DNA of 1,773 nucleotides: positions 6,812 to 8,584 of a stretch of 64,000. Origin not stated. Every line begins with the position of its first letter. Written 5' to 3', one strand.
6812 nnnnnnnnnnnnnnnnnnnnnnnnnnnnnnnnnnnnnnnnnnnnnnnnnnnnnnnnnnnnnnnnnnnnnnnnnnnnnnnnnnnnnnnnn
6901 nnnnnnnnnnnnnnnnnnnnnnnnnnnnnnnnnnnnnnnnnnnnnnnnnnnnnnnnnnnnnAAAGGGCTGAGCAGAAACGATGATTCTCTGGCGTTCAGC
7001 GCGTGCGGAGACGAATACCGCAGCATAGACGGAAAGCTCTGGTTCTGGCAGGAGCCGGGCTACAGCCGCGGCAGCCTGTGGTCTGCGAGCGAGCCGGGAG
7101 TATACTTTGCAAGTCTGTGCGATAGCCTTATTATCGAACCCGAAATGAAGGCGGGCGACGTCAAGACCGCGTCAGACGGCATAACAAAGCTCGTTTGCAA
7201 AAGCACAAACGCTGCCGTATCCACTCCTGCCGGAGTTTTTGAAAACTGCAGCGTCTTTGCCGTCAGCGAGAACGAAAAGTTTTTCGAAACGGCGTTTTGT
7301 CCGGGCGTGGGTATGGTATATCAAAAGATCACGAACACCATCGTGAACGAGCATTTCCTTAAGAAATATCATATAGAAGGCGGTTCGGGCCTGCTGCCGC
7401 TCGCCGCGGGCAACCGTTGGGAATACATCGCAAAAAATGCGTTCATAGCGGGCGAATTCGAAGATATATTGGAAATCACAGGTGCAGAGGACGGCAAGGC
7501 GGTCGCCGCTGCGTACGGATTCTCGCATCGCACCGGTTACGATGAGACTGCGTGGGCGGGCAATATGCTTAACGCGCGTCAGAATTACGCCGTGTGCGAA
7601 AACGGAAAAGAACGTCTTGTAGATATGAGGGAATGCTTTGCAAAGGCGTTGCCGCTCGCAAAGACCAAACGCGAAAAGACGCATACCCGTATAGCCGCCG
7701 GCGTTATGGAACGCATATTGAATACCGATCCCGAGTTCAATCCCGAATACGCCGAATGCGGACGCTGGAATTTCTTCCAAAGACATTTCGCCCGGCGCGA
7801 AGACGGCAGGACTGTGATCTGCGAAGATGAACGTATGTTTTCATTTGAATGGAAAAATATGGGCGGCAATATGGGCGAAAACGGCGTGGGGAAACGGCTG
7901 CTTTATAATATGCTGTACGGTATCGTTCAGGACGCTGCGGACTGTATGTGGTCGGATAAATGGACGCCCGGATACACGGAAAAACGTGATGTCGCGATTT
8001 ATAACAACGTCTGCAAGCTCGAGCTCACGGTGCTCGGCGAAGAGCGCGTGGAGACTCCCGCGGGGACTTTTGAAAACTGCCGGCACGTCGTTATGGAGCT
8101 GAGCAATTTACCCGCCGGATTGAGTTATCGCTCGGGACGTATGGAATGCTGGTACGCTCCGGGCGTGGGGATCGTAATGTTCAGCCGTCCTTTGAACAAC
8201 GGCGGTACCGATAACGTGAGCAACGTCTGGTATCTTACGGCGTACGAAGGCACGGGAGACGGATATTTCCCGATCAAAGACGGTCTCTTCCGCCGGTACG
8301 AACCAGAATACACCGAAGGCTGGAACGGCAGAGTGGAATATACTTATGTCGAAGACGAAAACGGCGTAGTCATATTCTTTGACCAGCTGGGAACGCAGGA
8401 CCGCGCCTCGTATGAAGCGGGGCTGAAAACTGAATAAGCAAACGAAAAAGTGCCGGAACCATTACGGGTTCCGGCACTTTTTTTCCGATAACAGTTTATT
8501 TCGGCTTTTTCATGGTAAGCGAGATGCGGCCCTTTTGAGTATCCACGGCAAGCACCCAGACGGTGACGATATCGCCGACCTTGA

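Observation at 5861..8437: ECF-type sigma factor fused to a 670-aa C-terminal region with no membrane segment and an internal duplication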

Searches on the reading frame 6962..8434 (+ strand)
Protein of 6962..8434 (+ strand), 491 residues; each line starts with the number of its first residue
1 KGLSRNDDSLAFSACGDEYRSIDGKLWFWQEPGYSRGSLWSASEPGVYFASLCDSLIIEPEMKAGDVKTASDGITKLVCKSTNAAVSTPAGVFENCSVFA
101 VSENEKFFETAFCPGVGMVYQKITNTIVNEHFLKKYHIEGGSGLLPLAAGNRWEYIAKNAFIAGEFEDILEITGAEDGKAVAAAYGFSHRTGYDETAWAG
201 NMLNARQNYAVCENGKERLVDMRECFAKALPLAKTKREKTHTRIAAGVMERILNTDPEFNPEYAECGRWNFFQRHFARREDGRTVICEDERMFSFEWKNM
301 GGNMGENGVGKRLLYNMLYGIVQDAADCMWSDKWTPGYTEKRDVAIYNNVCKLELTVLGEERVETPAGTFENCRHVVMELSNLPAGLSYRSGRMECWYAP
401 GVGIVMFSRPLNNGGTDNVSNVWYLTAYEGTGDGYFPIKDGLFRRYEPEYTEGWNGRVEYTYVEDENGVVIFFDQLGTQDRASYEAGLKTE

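Call 34: search_solved_structures(query=A2, max_evalue=10, show_alignments=2)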
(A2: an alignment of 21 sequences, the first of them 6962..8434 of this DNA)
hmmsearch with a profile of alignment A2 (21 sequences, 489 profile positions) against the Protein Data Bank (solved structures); distinct sequences matched with E-value up to 10: 2.
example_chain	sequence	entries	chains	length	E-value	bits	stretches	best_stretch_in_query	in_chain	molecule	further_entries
4fvs_A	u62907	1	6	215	6.4e-06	28.3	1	331-419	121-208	putative lipoprotein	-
3fzx_A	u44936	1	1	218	6.2e-05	25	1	348-417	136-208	Putative exported protein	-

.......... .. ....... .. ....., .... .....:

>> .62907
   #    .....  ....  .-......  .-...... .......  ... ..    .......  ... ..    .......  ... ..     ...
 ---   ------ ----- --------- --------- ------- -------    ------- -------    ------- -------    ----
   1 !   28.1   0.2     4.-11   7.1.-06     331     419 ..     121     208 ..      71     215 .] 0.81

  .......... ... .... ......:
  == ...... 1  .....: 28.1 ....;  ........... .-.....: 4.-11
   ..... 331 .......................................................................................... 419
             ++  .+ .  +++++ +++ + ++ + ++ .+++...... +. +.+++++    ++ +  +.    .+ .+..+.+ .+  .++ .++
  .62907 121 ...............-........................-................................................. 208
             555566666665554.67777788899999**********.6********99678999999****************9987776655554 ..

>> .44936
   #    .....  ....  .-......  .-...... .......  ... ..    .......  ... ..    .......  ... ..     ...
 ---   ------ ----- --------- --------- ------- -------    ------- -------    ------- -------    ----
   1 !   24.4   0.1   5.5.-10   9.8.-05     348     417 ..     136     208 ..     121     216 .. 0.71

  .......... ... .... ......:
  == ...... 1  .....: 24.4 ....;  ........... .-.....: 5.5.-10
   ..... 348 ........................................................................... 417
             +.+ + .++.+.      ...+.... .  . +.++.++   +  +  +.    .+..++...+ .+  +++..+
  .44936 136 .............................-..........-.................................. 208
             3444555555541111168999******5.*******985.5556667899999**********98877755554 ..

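Call 47: predict_structure(alignment_id=A2)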
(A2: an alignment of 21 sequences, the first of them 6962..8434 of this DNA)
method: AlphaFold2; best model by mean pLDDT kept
length: 491 residues; sequences in the alignment: 21
mean_pLDDT: 90.5   pTM: 0.83
mean pLDDT of the five models: 90.5, 89.7, 88.5, 88.4, 87.7
residues with pLDDT >= 90: 339; 70-90: 122; 50-70: 28; < 50: 2
segments of 3 or more residues with pLDDT < 50: none
pLDDT, mean of each block of 10 residues (from residue 1): 72 91 94 80 75 94 96 95 97 97 89 96 85 96 94 91 89 95 90 92 93 88 97 96 97 95 94 94 88 87 71 86 92 97 88 94 98 96 80 94 94 59 96 96 94 89 93 95 86 62
secondary structure, 60 per line:
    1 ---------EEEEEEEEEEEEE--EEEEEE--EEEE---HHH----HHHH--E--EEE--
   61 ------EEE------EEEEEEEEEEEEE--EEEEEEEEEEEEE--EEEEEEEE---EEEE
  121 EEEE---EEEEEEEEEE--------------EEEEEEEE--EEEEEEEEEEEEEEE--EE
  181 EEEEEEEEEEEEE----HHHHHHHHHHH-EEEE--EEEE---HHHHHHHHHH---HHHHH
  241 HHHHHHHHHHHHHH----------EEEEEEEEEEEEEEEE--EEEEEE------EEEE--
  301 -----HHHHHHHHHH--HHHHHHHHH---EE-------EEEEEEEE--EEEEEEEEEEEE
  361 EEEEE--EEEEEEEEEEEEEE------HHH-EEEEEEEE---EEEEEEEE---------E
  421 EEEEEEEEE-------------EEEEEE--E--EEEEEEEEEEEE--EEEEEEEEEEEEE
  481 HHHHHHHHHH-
elements in order: E10-22 E25-30 E33-36 H47-50 E56-58 E67-69 E76-88 E91-103 E106-113 E117-124 E128-137 E152-159 E162-176 E179-193 H198-208 E210-213 E216-219 H223-232 H236-254 E265-280 E283-288 E295-298 H306-315 H318-326 E339-346 E349-365 E368-381 E392-399 E403-410 E420-429 E443-448 E454-465 E468-480 H481-490

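Call 52: fold_search(model_id=the predicted structure, library=pdb)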
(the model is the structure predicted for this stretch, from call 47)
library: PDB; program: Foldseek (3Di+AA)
matches with E <= 10: 1276; with E <= 0.001: 7
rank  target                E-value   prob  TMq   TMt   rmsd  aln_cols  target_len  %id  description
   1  4o3y                  1.1e-04  0.30  0.10  0.10  21.3       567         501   11  Crystal structure of the vaccine antigen Transferrin Binding Protein B (TbpB) mutant Arg-179-Glu from Actinobacillus ple (released 2015-01-14)
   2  9nhq_B                2.7e-04  0.44  0.13  0.12  21.0       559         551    7  The cryo-EM structure of NmTbpA and NmTbpB in a complex (released 2026-03-04)
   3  3pqs                  2.7e-04  0.20  0.09  0.09  21.1       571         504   10  The crystal structures of porcine pathogen ApH87_TbpB (released 2011-02-02)
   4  9dc4_B                2.9e-04  0.38  0.13  0.12  20.7       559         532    8  Transferrin Binding Protein A in complex with transferrin binding protein B, transferrin and globular domain of TonB (released 2026-03-04)
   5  4o3z                  2.9e-04  0.23  0.10  0.10  21.2       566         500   11  Crystal structure of the vaccine antigen Transferrin Binding Protein B (TbpB) mutant Tyr-95-Ala from Actinobacillus pleu (released 2015-01-14)
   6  4o49                  3.0e-04  0.16  0.09  0.09  21.8       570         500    9  Crystal structure of the vaccine antigen Transferrin Binding Protein B (TbpB) mutant Tyr-174-Ala from Actinobacillus ple (released 2015-01-14)
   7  4xrt_A                5.4e-04  0.91  0.16  0.24  20.8       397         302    8  Crystal structure of the di-domain ARO/CYC StfQ from the steffimycin biosynthetic pathway (released 2015-12-02)
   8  1uyn                  1.4e-03  0.20  0.09  0.13  27.8       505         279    9  Translocator domain of autotransporter NalP from Neisseria meningitidis (released 2004-03-18)
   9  6wxe_2                3.3e-03  0.11  0.08  0.06  27.1       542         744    9  Cryo-EM reconstruction of VP5*/VP8* assembly from rhesus rotavirus particles - Upright conformation (released 2021-01-20)
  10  4mee                  5.0e-03  0.13  0.09  0.13  28.9       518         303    6  Crystal structure of the transport unit of the autotransporter AIDA-I from Escherichia coli (released 2014-06-04)
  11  4xrw                  5.5e-03  0.47  0.11  0.17  20.8       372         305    9  Crystal structure of the di-domain ARO/CYC BexL from the BE-7585A biosynthetic pathway (released 2015-12-02)
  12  8xjc_B                5.8e-03  0.28  0.11  0.16  19.0       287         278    7  a novel haemophore of of Riemerella anatipestifer (released 2025-06-25)
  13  3ve1_A                6.4e-03  0.14  0.12  0.11  20.7       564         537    8  The 2.9 angstrom crystal structure of Transferrin binding protein B (TbpB) from serogroup B M982 Neisseria meningitidi (released 2012-02-22)
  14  1uyo                  6.8e-03  0.12  0.09  0.15  29.4       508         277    8  Translocator domain of autotransporter NalP from Neisseria meningitidis (released 2004-03-19)
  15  4ctd_B                7.5e-03  0.08  0.08  0.12  24.9       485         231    7  X-ray structure of an engineered OmpG loop6-deletion (released 2014-08-13)
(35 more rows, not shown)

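Call 53: search_protein_representatives(alignment_id=A2)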
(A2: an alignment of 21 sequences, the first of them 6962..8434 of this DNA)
Query: 21 sequences, 489 profile positions. Proteins with E-value up to 0.001 (for the whole library): 814; up to 1e-10: 312; up to 1e-30: 186. The best 150 are listed.
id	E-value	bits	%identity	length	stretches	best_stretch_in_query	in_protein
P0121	4.4e-210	714.9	-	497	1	5-488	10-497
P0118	1.7e-201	686.6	-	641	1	3-488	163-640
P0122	4.7e-201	685.1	-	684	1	7-487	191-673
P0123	1.6e-183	627.3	-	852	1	10-486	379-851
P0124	8.3e-181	618.3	-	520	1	4-487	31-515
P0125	2.8e-173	593.5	-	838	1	7-487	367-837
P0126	5.1e-171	586.0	-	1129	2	3-483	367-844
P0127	8.8e-171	585.3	-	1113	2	40-467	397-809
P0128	8.9e-171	585.2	-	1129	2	8-461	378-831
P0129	7.2e-170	582.2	-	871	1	5-486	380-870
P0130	1.5e-169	581.2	-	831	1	11-478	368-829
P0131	3.5e-165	566.8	-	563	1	7-488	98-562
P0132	1.4e-164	564.9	-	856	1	8-487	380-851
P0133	6.3e-161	552.8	-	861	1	5-487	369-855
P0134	4.0e-158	543.5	-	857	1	4-484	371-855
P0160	1.2e-118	413.3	-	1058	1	3-479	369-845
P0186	6.8e-101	354.7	-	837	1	42-479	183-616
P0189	2.9e-99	349.4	-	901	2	165-477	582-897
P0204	1.4e-84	300.9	-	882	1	17-484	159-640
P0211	8.9e-77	275.2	-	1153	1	5-481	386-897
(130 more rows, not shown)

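Call 54: search_protein_families(library=pfam, proteins=[P0160, P0126, P0211, P0189, P0204], max_evalue=0.01)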
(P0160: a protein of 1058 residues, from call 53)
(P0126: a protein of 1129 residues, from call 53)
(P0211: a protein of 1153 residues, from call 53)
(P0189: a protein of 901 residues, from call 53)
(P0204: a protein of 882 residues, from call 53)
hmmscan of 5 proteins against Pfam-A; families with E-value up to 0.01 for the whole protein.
P0160 (1058 aa): 7 families
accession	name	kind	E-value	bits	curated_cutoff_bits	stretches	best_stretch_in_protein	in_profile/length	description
PF08281.18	Sigma70_r4_2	-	1.7e-14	53.6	25.7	1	123-174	3-54/54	Sigma-70, region 4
PF04542.20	Sigma70_r2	-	2.8e-12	46.7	24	1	26-90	1-67/71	Sigma-70 region 2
PF04545.22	Sigma70_r4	-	1.3e-10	41.1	24.1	1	128-176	2-50/50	Sigma-70, region 4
PF21347.3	DUF3108_like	-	3.6e-08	34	27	1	728-772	141-183/199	DUF3108-like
PF07638.17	Sigma70_ECF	-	8.6e-06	26.2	21.1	1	116-178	118-183/185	ECF sigma factor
PF07719.23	TPR_2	-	0.005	17.3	27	0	313-342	1-30/34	Tetratricopeptide repeat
PF13384.12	HTH_23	-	0.0053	17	24.6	0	138-165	10-36/50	Homeodomain-like domain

P0126 (1129 aa): 6 families
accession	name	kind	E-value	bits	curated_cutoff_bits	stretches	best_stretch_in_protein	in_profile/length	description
PF21347.3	DUF3108_like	-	5.5e-10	39.9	27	2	995-1070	132-199/199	DUF3108-like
PF04542.20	Sigma70_r2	-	1.7e-09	37.7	24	1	30-92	1-65/71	Sigma-70 region 2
PF08281.18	Sigma70_r4_2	-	2.5e-09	37.1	25.7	1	125-176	3-54/54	Sigma-70, region 4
PF04545.22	Sigma70_r4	-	3.7e-09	36.4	24.1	1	130-178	2-50/50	Sigma-70, region 4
PF07638.17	Sigma70_ECF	-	0.0052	17.1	21.1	1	124-178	128-181/185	ECF sigma factor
PF13412.12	HTH_24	-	0.0089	16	21.9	0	149-169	18-38/48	Winged helix-turn-helix DNA-binding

P0211 (1153 aa): 7 families
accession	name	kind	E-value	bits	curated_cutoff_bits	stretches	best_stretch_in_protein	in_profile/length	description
PF08281.18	Sigma70_r4_2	-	1.4e-13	50.7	25.7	1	123-173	3-53/54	Sigma-70, region 4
PF04542.20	Sigma70_r2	-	3.6e-11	43.1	24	1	27-89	1-65/71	Sigma-70 region 2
PF04545.22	Sigma70_r4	-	2.2e-08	33.9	24.1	1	130-176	4-50/50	Sigma-70, region 4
PF21347.3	DUF3108_like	-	1.2e-05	25.8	27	1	773-823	136-183/199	DUF3108-like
PF07638.17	Sigma70_ECF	-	0.00018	21.9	21.1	1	123-172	128-177/185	ECF sigma factor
PF13384.12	HTH_23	-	0.0067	16.7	24.6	0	131-165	2-37/50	Homeodomain-like domain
PF13412.12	HTH_24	-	0.0087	16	21.9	0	147-168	18-39/48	Winged helix-turn-helix DNA-binding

P0189 (901 aa): 7 families
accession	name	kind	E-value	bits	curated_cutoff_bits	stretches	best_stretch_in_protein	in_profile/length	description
PF08281.18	Sigma70_r4_2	-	7.8e-12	45.1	25.7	1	146-196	4-54/54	Sigma-70, region 4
PF04542.20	Sigma70_r2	-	1.8e-11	44.1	24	1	26-87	1-64/71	Sigma-70 region 2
PF04545.22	Sigma70_r4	-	7.3e-10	38.7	24.1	1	150-198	2-50/50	Sigma-70, region 4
PF07719.23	TPR_2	-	3.9e-05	23.9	27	1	333-363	2-32/34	Tetratricopeptide repeat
PF07638.17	Sigma70_ECF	-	0.00043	20.7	21.1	1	144-200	129-183/185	ECF sigma factor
PF00515.34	TPR_1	-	0.00058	20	27.8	1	334-361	3-30/34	Tetratricopeptide repeat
PF13176.12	TPR_7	-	0.0011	19.3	27.9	1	335-365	2-32/36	Tetratricopeptide repeat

P0204 (882 aa): 1 family
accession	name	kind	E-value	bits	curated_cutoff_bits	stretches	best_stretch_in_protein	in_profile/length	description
PF21347.3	DUF3108_like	-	7.8e-07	29.6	27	1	511-563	136-183/199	DUF3108-like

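Call 69: search_protein_families(library=pfam, alignment_id=A2, max_evalue=0.01)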
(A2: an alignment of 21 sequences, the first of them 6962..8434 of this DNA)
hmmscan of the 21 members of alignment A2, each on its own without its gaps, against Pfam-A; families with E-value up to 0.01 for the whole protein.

A. member 1, window:6962-8434:+ (491 aa): 2 families
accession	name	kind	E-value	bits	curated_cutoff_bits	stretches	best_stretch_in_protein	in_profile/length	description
PF21347.3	DUF3108_like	-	4.2e-06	27.2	27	1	356-405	135-182/199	DUF3108-like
PF11306.15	DUF3108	-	2.3e-05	24.8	26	1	329-400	122-186/209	Protein of unknown function (DUF3108)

B. families by the number of members that match (of 21 scanned): 4 families
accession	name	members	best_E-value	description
PF21347.3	DUF3108_like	19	2.2e-12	DUF3108-like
PF11306.15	DUF3108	5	2.3e-05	Protein of unknown function (DUF3108)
PF24155.1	DUF7406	1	0.00075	Domain of unknown function (DUF7406)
PF17138.9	DUF5111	1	0.0023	Domain of unknown function (DUF5111)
